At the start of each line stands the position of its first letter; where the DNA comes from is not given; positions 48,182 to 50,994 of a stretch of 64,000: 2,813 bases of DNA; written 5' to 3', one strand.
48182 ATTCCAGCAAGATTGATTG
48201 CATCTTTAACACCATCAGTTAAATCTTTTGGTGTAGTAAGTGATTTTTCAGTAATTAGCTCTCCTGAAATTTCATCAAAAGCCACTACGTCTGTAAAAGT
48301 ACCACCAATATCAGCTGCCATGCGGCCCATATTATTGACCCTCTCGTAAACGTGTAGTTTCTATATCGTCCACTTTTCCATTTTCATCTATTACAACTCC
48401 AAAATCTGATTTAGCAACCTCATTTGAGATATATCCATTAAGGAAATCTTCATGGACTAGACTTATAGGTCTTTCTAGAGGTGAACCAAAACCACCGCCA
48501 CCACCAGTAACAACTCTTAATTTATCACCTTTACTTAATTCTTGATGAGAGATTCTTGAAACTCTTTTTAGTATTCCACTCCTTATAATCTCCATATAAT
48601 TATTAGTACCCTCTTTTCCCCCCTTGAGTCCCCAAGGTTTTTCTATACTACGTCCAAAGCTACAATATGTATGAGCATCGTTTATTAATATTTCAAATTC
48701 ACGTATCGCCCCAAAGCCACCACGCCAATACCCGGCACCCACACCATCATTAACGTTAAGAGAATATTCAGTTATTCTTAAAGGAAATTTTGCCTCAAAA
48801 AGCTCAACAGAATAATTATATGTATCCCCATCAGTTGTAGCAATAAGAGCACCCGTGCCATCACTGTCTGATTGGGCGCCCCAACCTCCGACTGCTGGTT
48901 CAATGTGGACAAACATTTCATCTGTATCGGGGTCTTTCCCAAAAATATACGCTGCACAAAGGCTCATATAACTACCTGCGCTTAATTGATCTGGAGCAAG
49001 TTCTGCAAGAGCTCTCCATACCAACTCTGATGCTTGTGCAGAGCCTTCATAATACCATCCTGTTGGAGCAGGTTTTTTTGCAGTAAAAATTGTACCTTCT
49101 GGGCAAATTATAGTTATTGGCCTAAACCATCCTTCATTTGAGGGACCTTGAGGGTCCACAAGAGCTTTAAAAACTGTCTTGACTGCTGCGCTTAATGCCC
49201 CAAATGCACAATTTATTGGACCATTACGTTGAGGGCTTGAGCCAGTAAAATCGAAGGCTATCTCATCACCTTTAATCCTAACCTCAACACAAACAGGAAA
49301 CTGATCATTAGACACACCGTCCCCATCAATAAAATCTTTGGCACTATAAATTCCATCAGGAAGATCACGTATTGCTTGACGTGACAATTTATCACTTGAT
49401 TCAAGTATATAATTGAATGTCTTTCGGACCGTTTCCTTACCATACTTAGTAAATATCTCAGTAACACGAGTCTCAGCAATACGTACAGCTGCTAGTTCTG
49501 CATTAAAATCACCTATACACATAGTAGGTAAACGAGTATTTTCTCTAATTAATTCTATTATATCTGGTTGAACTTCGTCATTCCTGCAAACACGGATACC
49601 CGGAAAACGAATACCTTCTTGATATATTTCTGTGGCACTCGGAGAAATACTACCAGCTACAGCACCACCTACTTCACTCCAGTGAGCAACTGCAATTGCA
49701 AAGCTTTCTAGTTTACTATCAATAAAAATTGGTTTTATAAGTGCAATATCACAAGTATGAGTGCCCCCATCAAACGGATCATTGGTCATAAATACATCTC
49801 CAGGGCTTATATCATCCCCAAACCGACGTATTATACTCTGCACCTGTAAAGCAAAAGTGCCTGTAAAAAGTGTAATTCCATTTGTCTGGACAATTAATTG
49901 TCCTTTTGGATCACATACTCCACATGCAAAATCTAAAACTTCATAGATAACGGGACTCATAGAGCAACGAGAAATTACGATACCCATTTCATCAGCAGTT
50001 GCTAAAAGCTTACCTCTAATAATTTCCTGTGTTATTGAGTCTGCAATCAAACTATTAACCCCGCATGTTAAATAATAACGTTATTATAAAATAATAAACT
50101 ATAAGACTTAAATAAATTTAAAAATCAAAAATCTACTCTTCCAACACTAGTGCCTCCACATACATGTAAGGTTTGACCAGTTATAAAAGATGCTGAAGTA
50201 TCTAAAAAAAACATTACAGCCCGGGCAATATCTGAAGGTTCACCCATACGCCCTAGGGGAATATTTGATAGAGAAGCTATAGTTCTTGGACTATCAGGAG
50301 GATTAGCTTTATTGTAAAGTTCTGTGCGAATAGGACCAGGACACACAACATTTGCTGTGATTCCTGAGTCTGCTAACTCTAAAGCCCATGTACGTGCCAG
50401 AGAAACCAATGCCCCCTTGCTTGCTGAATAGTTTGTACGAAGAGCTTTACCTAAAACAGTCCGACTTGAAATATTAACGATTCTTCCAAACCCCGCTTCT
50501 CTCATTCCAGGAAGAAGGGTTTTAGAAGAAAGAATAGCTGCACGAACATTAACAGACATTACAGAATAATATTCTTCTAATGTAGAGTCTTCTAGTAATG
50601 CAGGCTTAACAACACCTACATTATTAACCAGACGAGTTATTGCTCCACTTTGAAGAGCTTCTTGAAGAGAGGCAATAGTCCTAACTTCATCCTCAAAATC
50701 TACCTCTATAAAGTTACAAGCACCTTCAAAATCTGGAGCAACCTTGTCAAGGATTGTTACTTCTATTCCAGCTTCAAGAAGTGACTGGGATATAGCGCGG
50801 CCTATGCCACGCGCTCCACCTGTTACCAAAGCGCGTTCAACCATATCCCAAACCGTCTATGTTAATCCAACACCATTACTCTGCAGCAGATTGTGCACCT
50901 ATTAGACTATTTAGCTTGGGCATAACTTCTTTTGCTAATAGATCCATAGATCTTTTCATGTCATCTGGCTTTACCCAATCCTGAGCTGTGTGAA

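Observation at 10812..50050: Four divergent HyuA/HyuB (hydantoinase/oxoprolinase-family) pairs packed into 40 kb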

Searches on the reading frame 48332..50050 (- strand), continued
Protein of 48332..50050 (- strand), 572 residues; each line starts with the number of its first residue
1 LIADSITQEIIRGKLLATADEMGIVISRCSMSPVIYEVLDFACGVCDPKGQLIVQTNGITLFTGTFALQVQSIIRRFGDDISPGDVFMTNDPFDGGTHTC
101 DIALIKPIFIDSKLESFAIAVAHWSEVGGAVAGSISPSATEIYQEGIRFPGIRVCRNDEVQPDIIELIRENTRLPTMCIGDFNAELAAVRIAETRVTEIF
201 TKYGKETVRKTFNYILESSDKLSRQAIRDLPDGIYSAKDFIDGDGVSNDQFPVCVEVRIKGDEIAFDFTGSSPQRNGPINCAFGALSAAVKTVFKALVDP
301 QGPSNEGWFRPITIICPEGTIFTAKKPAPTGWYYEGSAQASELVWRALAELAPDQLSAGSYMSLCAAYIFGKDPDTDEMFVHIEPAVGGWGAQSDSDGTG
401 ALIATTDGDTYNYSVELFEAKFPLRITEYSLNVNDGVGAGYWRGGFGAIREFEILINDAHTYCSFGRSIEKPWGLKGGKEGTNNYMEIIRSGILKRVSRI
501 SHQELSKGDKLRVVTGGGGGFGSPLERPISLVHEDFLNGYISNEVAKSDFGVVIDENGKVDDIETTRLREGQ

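Call 55: search_solved_structures(query=A1, max_evalue=0.00001, show_alignments=4)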
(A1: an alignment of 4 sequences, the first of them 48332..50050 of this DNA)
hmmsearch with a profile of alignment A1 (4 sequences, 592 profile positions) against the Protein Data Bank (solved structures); distinct sequences matched with E-value up to 0.00001: 5.
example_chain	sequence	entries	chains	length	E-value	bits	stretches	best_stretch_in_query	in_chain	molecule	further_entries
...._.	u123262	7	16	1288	7.2e-120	404.4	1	6-588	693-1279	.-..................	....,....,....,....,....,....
6yra_B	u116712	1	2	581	3.8e-112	378.9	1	12-586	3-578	Hydantoinase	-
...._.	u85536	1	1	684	8.7e-84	285.3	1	12-587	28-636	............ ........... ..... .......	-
5m45_A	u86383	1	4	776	4.6e-60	207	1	10-591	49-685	Acetone carboxylase alpha subunit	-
5svb_A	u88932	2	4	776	1.5e-59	205.2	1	10-591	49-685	Acetone carboxylase alpha subunit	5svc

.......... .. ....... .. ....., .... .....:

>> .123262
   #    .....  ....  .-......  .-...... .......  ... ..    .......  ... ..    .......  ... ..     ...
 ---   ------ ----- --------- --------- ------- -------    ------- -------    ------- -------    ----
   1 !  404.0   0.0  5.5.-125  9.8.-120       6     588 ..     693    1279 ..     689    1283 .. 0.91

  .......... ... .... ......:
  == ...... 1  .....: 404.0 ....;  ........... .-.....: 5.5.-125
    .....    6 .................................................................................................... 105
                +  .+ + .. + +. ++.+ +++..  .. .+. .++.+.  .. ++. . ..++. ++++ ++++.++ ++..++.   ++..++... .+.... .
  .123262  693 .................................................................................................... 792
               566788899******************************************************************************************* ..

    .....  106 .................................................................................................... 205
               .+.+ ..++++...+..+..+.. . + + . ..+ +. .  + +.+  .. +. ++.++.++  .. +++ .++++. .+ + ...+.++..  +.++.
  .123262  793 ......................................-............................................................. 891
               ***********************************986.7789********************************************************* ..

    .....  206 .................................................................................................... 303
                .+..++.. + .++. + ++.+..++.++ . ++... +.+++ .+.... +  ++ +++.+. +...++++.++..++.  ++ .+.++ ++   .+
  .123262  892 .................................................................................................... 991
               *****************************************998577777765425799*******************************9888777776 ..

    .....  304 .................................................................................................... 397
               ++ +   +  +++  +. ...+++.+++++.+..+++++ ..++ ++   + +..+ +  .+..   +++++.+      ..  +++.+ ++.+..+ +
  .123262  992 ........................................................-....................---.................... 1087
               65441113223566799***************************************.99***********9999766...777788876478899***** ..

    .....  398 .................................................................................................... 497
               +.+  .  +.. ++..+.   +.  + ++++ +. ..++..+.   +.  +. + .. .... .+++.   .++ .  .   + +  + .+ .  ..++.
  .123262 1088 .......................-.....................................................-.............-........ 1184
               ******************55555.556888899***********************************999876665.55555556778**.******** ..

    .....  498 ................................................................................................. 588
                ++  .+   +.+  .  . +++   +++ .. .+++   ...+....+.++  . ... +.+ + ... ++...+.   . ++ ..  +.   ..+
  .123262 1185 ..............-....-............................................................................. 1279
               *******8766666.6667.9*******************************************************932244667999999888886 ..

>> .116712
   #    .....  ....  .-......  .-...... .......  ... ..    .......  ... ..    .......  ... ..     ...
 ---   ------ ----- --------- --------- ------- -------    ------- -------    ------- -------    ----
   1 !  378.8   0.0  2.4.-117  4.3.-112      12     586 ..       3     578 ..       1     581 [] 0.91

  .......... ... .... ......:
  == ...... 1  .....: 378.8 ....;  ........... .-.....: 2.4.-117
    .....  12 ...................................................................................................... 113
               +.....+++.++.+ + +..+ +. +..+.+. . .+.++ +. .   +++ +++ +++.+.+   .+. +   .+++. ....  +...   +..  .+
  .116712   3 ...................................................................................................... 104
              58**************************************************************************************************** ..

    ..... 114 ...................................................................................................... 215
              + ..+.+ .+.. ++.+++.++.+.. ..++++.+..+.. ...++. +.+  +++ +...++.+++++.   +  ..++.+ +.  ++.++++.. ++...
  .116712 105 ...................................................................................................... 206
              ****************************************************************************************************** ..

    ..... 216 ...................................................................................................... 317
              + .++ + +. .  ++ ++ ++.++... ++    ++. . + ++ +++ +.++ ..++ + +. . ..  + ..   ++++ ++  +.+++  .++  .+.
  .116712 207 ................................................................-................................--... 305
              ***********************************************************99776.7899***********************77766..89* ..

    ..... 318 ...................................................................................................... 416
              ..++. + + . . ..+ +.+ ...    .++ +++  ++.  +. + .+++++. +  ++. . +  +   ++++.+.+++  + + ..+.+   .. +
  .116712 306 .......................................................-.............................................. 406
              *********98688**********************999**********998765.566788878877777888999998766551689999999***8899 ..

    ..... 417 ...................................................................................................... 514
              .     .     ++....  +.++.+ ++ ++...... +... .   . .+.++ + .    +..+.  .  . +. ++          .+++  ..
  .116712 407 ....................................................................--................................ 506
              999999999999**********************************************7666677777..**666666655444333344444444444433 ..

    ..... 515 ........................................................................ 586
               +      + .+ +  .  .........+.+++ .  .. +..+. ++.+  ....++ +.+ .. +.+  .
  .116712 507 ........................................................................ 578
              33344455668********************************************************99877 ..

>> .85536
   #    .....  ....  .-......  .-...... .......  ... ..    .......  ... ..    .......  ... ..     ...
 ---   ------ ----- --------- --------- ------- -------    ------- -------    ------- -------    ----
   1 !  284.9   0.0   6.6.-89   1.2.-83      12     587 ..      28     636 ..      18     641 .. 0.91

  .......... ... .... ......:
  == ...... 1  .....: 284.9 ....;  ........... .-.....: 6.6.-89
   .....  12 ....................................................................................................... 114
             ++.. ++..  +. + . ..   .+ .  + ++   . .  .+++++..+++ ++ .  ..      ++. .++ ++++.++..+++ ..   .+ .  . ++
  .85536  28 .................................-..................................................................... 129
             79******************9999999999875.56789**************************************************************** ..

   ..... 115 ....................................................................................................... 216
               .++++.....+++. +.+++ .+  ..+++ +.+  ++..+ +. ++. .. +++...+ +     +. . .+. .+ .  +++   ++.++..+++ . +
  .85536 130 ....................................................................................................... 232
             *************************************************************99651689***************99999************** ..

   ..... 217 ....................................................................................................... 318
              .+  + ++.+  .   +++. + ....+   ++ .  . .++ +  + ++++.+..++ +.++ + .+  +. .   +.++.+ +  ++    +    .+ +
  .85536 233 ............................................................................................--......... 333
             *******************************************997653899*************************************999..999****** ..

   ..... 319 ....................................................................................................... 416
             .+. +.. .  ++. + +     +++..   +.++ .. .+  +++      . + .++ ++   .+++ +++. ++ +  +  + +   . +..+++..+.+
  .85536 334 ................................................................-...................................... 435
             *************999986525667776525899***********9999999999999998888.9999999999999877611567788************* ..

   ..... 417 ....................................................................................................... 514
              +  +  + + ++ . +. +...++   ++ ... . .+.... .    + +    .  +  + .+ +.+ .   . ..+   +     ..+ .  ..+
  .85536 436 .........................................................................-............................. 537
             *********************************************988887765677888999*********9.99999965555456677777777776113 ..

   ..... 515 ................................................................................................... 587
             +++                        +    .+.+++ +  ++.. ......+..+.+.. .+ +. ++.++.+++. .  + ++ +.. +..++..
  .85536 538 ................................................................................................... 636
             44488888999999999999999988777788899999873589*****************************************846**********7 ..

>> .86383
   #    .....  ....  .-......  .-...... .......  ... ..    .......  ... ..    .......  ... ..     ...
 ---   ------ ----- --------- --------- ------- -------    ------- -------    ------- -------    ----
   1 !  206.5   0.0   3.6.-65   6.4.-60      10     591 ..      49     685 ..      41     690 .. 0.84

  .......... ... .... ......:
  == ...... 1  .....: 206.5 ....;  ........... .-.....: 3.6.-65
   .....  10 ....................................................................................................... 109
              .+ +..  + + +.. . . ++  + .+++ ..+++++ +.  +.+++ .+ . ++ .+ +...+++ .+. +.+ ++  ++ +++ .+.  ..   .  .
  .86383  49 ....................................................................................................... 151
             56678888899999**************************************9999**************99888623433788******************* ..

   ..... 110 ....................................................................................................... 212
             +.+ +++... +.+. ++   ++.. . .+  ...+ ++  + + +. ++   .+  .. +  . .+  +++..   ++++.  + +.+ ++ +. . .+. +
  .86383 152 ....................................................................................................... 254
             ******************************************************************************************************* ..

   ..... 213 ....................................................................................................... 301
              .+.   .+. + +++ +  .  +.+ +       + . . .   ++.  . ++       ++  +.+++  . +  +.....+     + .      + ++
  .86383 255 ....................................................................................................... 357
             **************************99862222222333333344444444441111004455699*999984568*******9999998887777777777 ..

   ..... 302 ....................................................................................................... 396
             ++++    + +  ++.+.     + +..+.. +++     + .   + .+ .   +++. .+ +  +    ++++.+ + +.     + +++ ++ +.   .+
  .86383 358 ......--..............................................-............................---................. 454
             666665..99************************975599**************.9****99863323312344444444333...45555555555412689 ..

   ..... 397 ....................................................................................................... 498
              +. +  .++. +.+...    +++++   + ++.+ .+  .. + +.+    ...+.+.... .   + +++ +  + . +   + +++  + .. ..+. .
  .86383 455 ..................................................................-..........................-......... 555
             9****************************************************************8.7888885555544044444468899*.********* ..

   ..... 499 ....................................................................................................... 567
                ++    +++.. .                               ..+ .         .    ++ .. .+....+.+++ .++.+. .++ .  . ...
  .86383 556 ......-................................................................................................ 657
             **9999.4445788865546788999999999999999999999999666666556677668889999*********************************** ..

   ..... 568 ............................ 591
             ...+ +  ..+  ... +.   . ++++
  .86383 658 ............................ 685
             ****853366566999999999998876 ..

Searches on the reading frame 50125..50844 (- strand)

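Call 9: search_protein_families(library=pfam, proteins=[window:50125-50844:-])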
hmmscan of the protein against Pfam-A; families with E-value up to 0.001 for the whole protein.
window:50125-50844:- (239 aa): 4 families
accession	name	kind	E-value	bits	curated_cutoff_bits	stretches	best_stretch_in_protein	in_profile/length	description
PF13561.12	adh_short_C2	-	8.3e-43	147.1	27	1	11-232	3-235/236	Enoyl-(Acyl carrier protein) reductase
PF00106.31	adh_short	-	2.5e-38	132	26.6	1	5-181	3-191/195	short chain dehydrogenase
PF01370.27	Epimerase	-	1.7e-08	34.7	20.9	1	5-136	1-124/240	NAD dependent epimerase/dehydratase family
PF08659.16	KR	-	2.5e-06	28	22.6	1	6-154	4-164/180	KR domain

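Call 51: search_protein_families(library=ncbifam, max_evalue=0.00001, proteins=[window:50125-50844:-])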
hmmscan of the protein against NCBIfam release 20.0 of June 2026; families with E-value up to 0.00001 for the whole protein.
window:50125-50844:- (239 aa): 205 families (the best 25 are shown)
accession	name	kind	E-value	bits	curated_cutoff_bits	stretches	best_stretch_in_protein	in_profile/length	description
NF005753.0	PRK07577.1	equivalog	1.7e-68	230.7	310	1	4-235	5-235/237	SDR family oxidoreductase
NF009466.0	PRK12826.1-2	subfamily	7.5e-51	173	222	1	3-233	4-245/248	3-oxoacyl-ACP reductase FabG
NF004198.0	PRK05653.1-3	equivalog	9.9e-48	162.7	296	1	4-233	9-247/248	3-oxoacyl-ACP reductase FabG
TIGR01830.1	3oxo_ACP_reduc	equivalog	2.3e-47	161.7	297.75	1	5-231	1-237/239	3-oxoacyl-[acyl-carrier-protein] reductase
NF005559.1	PRK07231.1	subfamily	2.4e-47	161.5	215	1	5-233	7-248/249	glucose 1-dehydrogenase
NF009464.0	PRK12824.1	subfamily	6e-46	157.1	269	1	2-232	2-242/245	3-oxoacyl-ACP reductase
NF004791.0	PRK06138.1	equivalog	1.3e-42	145.9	312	1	5-234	8-251/252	SDR family oxidoreductase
NF004199.0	PRK05653.1-4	equivalog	1.5e-42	145.9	301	1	4-232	7-245/247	3-oxoacyl-ACP reductase FabG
NF004197.0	PRK05653.1-1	equivalog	1.6e-42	145.8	332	1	3-232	8-246/249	3-oxoacyl-ACP reductase FabG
TIGR01829.1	AcAcCoA_reduct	subfamily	1.9e-42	145.6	302.1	1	5-232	3-240/242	acetoacetyl-CoA reductase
NF047420.2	EF_P_mod_YmfI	equivalog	2.1e-42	145.5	238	1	5-231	2-234/236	elongation factor P 5-aminopentanone reductase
NF005067.0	PRK06484.1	equivalog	3.6e-41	141.3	713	1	5-233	12-252/524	short chain dehydrogenase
NF004818.0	PRK06172.1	equivalog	3.1e-40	138.1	336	1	5-232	10-250/253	SDR family oxidoreductase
NF006074.0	PRK08220.1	equivalog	2.7e-39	135.3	312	1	4-235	10-250/251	2,3-dihydro-2,3-dihydroxybenzoate dehydrogenase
NF047923.1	pyridox_DH_SDR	equivalog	3.3e-39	134.9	325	1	4-232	5-240/243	pyridoxal 4-dehydrogenase, SDR-type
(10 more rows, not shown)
